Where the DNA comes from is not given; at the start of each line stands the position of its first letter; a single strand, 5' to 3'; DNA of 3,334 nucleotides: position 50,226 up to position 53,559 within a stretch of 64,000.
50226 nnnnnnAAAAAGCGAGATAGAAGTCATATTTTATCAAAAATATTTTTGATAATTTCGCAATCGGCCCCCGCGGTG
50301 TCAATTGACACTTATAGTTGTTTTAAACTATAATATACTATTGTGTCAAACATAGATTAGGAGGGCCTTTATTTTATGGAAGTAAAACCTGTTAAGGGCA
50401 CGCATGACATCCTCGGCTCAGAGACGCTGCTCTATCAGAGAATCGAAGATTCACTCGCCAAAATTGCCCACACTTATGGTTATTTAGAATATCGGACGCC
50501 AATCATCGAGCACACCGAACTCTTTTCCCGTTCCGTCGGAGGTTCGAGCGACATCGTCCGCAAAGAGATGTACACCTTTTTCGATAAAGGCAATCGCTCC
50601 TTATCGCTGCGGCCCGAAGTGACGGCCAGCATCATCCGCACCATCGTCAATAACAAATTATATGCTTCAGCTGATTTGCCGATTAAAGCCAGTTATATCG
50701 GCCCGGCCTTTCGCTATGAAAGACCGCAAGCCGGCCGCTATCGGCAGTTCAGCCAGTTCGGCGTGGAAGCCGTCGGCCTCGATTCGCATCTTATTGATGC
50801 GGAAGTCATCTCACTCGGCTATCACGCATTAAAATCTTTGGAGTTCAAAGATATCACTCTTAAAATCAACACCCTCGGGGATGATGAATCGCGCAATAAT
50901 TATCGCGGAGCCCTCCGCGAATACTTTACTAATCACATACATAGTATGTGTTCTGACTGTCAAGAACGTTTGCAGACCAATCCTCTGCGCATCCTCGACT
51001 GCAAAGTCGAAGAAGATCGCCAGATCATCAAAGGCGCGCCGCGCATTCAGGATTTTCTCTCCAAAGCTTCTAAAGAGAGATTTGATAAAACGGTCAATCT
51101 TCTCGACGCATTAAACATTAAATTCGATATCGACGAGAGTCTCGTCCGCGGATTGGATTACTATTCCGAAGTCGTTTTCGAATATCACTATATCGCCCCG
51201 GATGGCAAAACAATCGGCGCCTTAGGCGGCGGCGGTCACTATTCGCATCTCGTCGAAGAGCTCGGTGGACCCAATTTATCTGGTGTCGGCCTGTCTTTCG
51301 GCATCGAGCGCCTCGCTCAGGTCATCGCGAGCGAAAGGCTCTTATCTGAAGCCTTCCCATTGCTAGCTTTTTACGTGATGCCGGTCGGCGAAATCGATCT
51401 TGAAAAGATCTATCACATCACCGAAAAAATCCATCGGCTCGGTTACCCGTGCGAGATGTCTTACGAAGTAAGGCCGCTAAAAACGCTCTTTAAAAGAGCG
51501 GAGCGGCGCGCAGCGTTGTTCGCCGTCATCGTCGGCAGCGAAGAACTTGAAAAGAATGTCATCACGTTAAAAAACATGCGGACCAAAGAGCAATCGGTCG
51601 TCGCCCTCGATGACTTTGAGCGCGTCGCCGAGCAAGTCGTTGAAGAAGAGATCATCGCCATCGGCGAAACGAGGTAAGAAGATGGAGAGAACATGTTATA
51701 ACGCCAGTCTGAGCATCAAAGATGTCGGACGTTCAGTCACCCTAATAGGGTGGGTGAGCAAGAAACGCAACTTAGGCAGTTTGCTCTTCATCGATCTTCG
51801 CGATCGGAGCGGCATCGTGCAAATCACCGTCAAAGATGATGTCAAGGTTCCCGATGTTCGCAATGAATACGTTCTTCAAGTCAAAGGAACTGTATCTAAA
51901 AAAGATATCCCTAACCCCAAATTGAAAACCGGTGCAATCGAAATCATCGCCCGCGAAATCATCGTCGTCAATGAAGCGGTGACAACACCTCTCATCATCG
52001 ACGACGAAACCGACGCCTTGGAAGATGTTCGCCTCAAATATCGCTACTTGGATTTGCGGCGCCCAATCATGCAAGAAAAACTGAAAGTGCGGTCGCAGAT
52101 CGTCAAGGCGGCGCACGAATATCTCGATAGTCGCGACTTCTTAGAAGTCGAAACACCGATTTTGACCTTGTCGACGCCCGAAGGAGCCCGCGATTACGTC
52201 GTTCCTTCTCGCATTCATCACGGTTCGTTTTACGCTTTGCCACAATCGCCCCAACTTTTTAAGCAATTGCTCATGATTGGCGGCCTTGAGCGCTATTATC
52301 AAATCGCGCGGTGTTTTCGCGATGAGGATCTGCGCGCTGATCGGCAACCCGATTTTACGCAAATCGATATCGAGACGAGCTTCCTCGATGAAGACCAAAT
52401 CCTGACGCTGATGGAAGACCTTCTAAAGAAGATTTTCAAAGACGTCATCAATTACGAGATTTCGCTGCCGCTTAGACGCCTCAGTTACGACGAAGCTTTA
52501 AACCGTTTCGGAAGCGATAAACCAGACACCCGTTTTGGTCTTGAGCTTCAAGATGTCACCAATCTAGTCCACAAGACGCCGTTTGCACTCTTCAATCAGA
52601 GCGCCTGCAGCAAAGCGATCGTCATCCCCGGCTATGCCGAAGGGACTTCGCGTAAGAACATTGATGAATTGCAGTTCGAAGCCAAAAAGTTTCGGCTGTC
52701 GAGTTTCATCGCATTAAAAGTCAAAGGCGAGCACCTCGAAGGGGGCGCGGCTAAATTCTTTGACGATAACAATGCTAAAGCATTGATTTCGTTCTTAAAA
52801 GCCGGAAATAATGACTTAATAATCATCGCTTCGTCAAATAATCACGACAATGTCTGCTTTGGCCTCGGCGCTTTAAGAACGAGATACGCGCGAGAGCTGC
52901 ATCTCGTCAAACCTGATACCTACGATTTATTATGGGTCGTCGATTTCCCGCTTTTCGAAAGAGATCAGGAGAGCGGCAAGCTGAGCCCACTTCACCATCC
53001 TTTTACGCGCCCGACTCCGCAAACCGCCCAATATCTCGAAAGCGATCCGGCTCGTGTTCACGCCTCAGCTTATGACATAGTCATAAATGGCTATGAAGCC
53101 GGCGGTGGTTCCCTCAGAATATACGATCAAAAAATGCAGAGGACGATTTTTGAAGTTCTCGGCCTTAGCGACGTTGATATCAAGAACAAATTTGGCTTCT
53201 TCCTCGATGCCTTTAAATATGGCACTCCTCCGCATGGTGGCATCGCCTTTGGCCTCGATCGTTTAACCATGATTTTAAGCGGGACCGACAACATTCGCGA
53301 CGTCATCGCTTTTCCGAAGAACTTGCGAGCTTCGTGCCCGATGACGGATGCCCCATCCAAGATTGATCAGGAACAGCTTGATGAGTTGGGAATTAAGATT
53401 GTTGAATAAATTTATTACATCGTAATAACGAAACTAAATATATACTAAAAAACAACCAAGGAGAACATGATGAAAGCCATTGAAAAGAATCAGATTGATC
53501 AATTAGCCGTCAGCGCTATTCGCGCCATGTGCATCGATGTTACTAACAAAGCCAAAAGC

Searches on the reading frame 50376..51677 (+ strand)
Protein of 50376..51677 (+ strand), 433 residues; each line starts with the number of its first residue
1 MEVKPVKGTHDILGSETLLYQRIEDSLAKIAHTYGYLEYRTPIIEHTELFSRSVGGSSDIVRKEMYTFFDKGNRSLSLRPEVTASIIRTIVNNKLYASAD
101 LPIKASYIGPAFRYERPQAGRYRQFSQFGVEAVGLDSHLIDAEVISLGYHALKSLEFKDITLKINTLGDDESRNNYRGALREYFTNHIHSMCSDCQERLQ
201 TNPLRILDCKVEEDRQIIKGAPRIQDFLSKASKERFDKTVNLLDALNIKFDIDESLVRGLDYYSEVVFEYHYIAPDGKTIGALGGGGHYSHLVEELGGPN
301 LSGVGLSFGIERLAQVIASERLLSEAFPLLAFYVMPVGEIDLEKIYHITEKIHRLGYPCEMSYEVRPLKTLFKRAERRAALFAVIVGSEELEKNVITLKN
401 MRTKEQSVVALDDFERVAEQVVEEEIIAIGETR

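Call 64: search_protein_families(library=pfam, proteins=[window:50376-51677:+], max_evalue=0.0001)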
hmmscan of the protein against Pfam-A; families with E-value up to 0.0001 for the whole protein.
window:50376-51677:+ (433 aa): 4 families
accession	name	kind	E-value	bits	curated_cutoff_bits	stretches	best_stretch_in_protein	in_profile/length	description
PF13393.11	tRNA-synt_His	-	1.1e-38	133.6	25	1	8-313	1-308/308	Histidyl-tRNA synthetase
PF03129.25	HGTP_anticodon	-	7.2e-11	42.5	21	1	333-416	3-89/94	Anticodon binding domain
PF00587.30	tRNA-synt_2b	-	2.5e-10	41.1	29.3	1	66-159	1-98/179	tRNA synthetase class II core domain (G, H, P, S and T)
PF01409.25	tRNA-synt_2d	-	4.7e-05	23.4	19.8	0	19-138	18-136/246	tRNA synthetases class II core domain (F)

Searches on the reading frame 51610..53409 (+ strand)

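Call 64: search_protein_families(library=pfam, proteins=[window:51610-53409:+], max_evalue=0.0001)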
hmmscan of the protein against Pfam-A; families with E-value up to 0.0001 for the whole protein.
window:51610-53409:+ (599 aa): 4 families
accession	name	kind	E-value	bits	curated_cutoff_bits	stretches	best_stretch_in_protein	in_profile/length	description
PF00152.25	tRNA-synt_2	-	1.4e-119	399.2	25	1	138-571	2-307/308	tRNA synthetases class II (D, K and N)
PF01336.31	tRNA_anti-codon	-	2.7e-14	53.3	27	1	43-119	1-74/75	OB-fold nucleic acid binding domain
PF02938.19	GAD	-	1.5e-11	44.8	23.4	1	335-416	12-92/95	GAD domain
PF01409.25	tRNA-synt_2d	-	4.2e-05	23.6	19.8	0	228-285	104-159/246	tRNA synthetases class II core domain (F)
